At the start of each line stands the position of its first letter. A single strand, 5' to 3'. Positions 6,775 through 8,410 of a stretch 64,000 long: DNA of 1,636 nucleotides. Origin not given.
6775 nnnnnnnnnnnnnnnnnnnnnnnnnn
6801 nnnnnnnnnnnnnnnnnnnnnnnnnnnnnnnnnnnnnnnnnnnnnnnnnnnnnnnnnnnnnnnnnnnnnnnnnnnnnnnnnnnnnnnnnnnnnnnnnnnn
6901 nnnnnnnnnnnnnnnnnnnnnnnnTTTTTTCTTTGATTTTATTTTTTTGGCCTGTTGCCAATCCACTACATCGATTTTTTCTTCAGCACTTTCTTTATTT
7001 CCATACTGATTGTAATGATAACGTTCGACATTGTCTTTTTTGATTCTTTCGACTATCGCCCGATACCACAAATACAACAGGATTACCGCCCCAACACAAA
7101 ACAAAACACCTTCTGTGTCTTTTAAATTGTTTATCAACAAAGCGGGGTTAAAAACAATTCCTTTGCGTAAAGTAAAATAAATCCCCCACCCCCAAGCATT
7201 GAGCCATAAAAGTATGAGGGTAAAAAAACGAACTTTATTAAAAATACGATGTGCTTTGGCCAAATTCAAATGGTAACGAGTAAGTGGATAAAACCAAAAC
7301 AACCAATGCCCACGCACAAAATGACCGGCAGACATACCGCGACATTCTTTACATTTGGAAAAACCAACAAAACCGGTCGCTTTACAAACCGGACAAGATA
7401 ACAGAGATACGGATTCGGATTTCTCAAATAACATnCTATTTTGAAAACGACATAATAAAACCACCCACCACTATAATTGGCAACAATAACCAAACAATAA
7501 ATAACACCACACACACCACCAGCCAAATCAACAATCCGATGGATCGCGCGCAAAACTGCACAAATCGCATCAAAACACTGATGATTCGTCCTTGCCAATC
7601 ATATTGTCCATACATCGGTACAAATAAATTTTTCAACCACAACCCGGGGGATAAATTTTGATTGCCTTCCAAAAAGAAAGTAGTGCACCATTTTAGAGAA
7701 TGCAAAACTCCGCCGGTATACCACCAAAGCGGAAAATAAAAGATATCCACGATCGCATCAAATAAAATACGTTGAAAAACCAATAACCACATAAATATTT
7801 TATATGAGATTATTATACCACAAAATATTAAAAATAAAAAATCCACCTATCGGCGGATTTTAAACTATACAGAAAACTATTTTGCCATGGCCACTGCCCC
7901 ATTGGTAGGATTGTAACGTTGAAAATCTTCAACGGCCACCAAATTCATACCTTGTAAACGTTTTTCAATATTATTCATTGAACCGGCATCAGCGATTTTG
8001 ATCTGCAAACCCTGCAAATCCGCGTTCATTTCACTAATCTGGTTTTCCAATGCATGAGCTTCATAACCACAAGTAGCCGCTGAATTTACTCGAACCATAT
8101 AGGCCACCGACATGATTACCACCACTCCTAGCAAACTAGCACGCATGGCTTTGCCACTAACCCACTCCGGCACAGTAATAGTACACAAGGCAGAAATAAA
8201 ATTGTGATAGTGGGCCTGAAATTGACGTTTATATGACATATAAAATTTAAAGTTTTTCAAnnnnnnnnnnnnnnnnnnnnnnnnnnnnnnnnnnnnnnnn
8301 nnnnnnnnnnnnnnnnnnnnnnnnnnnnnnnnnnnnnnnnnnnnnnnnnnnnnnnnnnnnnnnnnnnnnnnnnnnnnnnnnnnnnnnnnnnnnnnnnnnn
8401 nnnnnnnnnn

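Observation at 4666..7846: Membrane-anchored zinc-ribbon ClpB-like double AAA+ ATPase embedded in the dcw remnant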

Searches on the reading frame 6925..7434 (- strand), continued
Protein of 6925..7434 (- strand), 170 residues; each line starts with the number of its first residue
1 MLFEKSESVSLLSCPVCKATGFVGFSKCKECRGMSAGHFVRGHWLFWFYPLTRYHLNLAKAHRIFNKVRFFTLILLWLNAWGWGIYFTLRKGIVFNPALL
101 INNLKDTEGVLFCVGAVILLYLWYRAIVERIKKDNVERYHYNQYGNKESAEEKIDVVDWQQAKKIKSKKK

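Call 72: list_cluster_members(proteins=[P0056, P0063, P0065, P0072, P0074, P0078, P0079, P0091, P0094, P0098])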
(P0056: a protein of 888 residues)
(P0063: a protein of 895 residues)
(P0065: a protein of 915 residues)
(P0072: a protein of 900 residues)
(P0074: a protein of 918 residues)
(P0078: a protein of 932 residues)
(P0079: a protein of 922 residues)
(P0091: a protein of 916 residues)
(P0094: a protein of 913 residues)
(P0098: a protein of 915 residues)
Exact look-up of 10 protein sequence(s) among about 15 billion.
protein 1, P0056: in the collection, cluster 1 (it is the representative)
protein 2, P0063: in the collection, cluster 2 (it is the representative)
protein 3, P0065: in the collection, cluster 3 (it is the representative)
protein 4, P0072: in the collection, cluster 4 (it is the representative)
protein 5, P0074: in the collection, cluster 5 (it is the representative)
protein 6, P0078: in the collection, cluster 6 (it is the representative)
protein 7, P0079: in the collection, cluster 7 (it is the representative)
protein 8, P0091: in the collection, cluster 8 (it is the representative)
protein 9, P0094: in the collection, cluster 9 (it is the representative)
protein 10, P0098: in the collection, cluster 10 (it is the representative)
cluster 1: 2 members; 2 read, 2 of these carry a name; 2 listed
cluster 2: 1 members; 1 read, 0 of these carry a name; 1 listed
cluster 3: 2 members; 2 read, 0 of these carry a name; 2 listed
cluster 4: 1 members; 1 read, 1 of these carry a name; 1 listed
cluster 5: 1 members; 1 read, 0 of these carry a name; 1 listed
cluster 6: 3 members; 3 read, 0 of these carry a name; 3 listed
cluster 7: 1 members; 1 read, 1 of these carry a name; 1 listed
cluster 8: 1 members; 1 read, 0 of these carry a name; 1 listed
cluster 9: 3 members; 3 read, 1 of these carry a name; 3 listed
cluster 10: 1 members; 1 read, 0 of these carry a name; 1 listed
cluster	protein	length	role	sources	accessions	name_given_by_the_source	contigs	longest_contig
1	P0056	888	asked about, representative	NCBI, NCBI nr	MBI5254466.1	AAA family ATPase, partial [Candidatus Falkowbacteria bacterium] | AAA family ATPase [Candidatus Falkowbacteria bacterium]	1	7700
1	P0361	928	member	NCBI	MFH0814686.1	MAG: AAA family ATPase [Candidatus Falkowbacteria bacterium]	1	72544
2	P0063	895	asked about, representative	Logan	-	-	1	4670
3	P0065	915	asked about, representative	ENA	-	-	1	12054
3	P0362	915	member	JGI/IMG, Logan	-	-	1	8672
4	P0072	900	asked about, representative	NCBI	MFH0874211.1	MAG: AAA family ATPase [Candidatus Komeilibacteria bacterium]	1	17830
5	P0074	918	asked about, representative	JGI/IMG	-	-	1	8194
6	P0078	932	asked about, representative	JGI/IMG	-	-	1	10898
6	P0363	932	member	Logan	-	-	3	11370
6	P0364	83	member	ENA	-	-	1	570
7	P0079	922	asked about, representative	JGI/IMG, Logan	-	ATP-dependent Clp protease ATP-binding subunit ClpC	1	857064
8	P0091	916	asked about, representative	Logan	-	-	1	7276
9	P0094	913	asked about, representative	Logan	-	-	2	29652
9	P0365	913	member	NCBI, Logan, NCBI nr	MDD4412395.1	MAG: ATP-dependent Clp protease ATP-binding subunit [Patescibacteria group bacterium] | ATP-dependent Clp protease ATP-binding subunit [Patescibacteria group bacterium]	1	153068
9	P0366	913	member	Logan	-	-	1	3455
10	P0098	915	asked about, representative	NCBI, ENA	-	-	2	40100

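Call 79: search_solved_structures(query=A1, max_evalue=10)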
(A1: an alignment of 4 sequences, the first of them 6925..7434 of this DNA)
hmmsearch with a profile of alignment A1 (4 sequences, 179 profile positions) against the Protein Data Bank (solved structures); distinct sequences matched with E-value up to 10: 8.
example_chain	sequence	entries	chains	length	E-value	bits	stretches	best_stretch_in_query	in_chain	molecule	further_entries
4yeu_A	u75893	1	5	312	2.3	11.4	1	71-141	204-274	Cys-loop ligand-gated ion channel,Proton-gated ion channel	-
6hy5_A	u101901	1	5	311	2.5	11.3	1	71-141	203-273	Proton-gated ion channel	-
6hyr_A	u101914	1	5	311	2.5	11.3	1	71-141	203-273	Proton-gated ion channel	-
5j0z_A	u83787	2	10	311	2.5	11.2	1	71-141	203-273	Proton-gated ion channel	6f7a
9lbe_A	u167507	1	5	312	3.9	10.6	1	71-141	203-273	Proton-gated ion channel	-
8i42_A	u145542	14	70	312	5.6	10.1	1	71-141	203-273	Proton-gated ion channel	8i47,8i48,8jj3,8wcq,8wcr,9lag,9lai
9lbd_A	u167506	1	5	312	5.7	10.1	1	71-141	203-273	Proton-gated ion channel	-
4ilc_A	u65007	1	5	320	6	10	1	71-141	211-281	Proton-gated ion channel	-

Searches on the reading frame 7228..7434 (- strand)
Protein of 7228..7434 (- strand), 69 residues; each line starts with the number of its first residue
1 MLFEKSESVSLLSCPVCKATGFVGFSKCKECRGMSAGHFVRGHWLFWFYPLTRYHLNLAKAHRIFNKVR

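Call 66: search_protein_families(library=pfam, proteins=[window:7228-7434:-], max_evalue=10)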
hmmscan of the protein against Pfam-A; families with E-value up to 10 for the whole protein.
seq(69 aa): 1 family
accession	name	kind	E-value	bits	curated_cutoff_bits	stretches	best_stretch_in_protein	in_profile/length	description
PF00684.25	DnaJ_CXXCXGXG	-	0.012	16.3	32.7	1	13-34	43-64/65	DnaJ central domain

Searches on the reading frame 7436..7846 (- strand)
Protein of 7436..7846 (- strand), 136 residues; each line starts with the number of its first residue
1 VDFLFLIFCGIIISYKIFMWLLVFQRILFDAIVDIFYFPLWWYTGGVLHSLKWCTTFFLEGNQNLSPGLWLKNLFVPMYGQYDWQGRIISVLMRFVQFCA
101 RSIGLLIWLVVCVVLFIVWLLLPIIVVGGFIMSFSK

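Call 3: search_protein_families(library=pfam, proteins=[window:7436-7846:-], max_evalue=0.01)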
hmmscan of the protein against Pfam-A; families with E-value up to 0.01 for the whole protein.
window:7436-7846:- (136 aa): 0 families

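Call 4: search_protein_families(library=ncbifam, proteins=[window:7436-7846:-], max_evalue=0.01)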
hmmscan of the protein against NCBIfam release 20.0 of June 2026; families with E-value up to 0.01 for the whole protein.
window:7436-7846:- (136 aa): 0 families

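Call 31: find_homologous_proteins(query=A2, max_evalue=0.001)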
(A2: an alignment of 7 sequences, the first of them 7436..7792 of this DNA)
Query A2 (7 sequences) (118 aa, profile of the alignment): 2962 proteins with E <= 0.001 among 4944 candidates; the best 120 are listed.
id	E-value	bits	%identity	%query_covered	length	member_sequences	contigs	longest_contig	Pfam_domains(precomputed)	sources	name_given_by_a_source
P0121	1.1e-46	176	57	99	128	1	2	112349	-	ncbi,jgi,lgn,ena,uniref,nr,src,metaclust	ncbi:MAG: hypothetical protein A3J93_04355 [Candidatus Magasanikbacteria bacterium RIFOXYC2_FULL_42_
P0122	9.8e-46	173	96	100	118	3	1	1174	-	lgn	-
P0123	1.3e-45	172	81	100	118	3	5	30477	-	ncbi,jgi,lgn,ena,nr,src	ncbi:MAG: hypothetical protein ACD_72C00001G0003 [uncultured bacterium]|nr:MAG: hypothetical protein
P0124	5.7e-45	170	62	100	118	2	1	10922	-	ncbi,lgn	-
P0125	7.3e-45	170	50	92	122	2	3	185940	-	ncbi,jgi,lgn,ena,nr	ncbi:MAG TPA: hypothetical protein PLV72_00025 [Candidatus Magasanikbacteria bacterium]|nr:hypotheti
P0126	8.6e-45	170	61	99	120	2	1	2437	-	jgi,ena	-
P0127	1.8e-44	169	61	100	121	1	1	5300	-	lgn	-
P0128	2.2e-44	168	50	92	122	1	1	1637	-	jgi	jgi:hypothetical protein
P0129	2.2e-44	168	50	92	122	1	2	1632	-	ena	-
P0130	3.4e-44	168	57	94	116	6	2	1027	-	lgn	-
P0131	3.4e-44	168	43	93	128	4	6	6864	-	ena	-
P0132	3.6e-44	168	58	99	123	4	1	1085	-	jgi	jgi:hypothetical protein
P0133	3.9e-44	167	72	100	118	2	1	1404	-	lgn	-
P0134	4.4e-44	167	56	97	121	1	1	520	-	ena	-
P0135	5.7e-44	167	82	100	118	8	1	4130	-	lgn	-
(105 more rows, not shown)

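Call 54: predict_structure(alignment_id=A5)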
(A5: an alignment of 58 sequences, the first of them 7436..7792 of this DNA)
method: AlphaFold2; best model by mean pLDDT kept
length: 118 residues; sequences in the alignment: 58
mean_pLDDT: 90.3   pTM: 0.66
mean pLDDT of the five models: 90.3, 90.3, 85.7, 83.0, 81.3
residues with pLDDT >= 90: 70; 70-90: 48; 50-70: 0; < 50: 0
segments of 3 or more residues with pLDDT < 50: none
pLDDT, mean of each block of 10 residues (from residue 1): 89 88 89 93 89 88 87 93 94 94 90 89
secondary structure, 60 per line:
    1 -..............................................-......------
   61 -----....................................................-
elements in order: H2-47 H49-54 H66-117

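Call 57: fold_search(model_id=the predicted structure, library=pdb)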
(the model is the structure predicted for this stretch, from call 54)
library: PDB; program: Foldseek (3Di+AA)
matches with E <= 10: 36; with E <= 0.001: 0
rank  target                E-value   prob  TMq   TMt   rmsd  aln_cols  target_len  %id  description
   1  6zvr_DB               1.6e+00  0.51  0.47  0.39   5.9       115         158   11  C11 symmetry: Bacterial Vipp1 and PspA are members of the ancient ESCRT-III membrane-remodeling superfamily. (released 2021-08-04)
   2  7vvu_V                2.2e+00  0.33  0.44  0.45   7.4       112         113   10  NuA4 HAT module bound to the nucleosome (released 2022-08-10)
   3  6zvr_A                2.4e+00  0.33  0.44  0.29   6.3       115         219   11  C11 symmetry: Bacterial Vipp1 and PspA are members of the ancient ESCRT-III membrane-remodeling superfamily. (released 2021-08-04)
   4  6zvr_CB               3.3e+00  0.08  0.25  0.17  11.3       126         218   10  C11 symmetry: Bacterial Vipp1 and PspA are members of the ancient ESCRT-III membrane-remodeling superfamily. (released 2021-08-04)
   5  6zvs_A                4.6e+00  0.18  0.41  0.38   6.2       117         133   10  C12 symmetry: Bacterial Vipp1 and PspA are members of the ancient ESCRT-III membrane-remodeling superfamily. (released 2021-08-04)
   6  5j9t_D                4.6e+00  0.12  0.36  0.36   9.4       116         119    9  Crystal structure of the NuA4 core complex (released 2016-10-26)
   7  8qbs                  4.6e+00  0.08  0.28  0.20  11.7       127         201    9  Cryo-EM structure of Vipp1-F197K/L200K helical filament with lattice 1 (Vipp1-F197K/L200K_L1) (released 2024-09-11)
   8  9hzm_0                5.2e+00  0.20  0.45  0.32   6.1       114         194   10  235 A SynPspA H1-5 rod after incubation with EPL (released 2025-08-13)
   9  9jz0_0                5.2e+00  0.12  0.36  0.36   8.3       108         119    6  portal-tail complex of DNA-ejected T7 (released 2024-12-11)
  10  8qbr                  5.5e+00  0.23  0.48  0.31   6.0       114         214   11  Cryo-EM structure of Vipp1 helical filament with lattice 1 (Vipp1_L1) (released 2024-09-18)
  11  9l76_B                5.5e+00  0.06  0.19  0.21  17.8        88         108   18  Structures and mechanism of the nicotinamide nucleotide transhydrogenase from E. coli (released 2026-01-07)
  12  7o3w_A                5.8e+00  0.05  0.24  0.17  11.4       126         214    8  Structural basis for VIPP1 oligomerization and maintenance of thylakoid membrane integrity (released 2021-06-30)
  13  9g3d_A                6.5e+00  0.06  0.31  0.12   8.5       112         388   16  Cryo-EM structure of SbmA in the inward-facing-narrow conformation bound to 2 sybodies (released 2025-07-23)
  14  8e4g_a                6.9e+00  0.08  0.30  0.28  12.9       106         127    7  Remodeling of the bacteriophage T7 during initial infection (released 2023-09-27)
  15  7n6g_3I               6.9e+00  0.05  0.24  0.12   9.4       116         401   11  C1 of central pair (released 2022-05-18)
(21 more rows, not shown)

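Call 67: search_protein_families(library=padloc, proteins=[window:7436-7792:-], max_evalue=0.001)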
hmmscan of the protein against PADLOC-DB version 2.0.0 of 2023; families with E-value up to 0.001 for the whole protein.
window:7436-7792:- (118 aa): 0 families

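Call 80: search_solved_structures(query=A5, max_evalue=10)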
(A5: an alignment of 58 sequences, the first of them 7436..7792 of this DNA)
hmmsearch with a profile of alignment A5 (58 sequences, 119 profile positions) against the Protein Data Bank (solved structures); distinct sequences matched with E-value up to 10: 5.
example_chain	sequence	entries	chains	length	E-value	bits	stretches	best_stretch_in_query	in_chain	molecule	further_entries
3jag_CC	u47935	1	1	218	0.86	12.9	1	7-58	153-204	uS5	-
9qwp_B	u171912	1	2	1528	0.99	12.7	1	38-100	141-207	Ral GTPase-activating protein subunit beta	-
3jah_CC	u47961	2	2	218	1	12.7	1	7-58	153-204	uS5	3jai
7nwi_CC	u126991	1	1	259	1.3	12.3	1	7-58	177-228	40S ribosomal protein S2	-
8p03_E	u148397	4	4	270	1.6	12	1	7-58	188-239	40S ribosomal protein S2 | Small ribosomal subunit protein uS5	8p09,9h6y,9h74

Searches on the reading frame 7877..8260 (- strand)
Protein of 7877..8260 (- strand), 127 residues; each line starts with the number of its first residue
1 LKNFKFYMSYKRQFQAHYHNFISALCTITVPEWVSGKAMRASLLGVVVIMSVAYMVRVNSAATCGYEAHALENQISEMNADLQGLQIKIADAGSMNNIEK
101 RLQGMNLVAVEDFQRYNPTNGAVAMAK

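Call 3: search_protein_families(library=pfam, proteins=[window:7877-8260:-], max_evalue=0.01)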
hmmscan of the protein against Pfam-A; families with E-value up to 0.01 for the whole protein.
window:7877-8260:- (127 aa): 0 families

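Call 4: search_protein_families(library=ncbifam, proteins=[window:7877-8260:-], max_evalue=0.01)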
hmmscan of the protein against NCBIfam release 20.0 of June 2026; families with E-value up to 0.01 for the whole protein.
window:7877-8260:- (127 aa): 1 family
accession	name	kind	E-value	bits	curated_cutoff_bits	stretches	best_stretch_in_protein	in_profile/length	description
NF053549.1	FtsL_Actino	equivalog_domain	0.0017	18.2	55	1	43-114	7-78/83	cell division protein FtsL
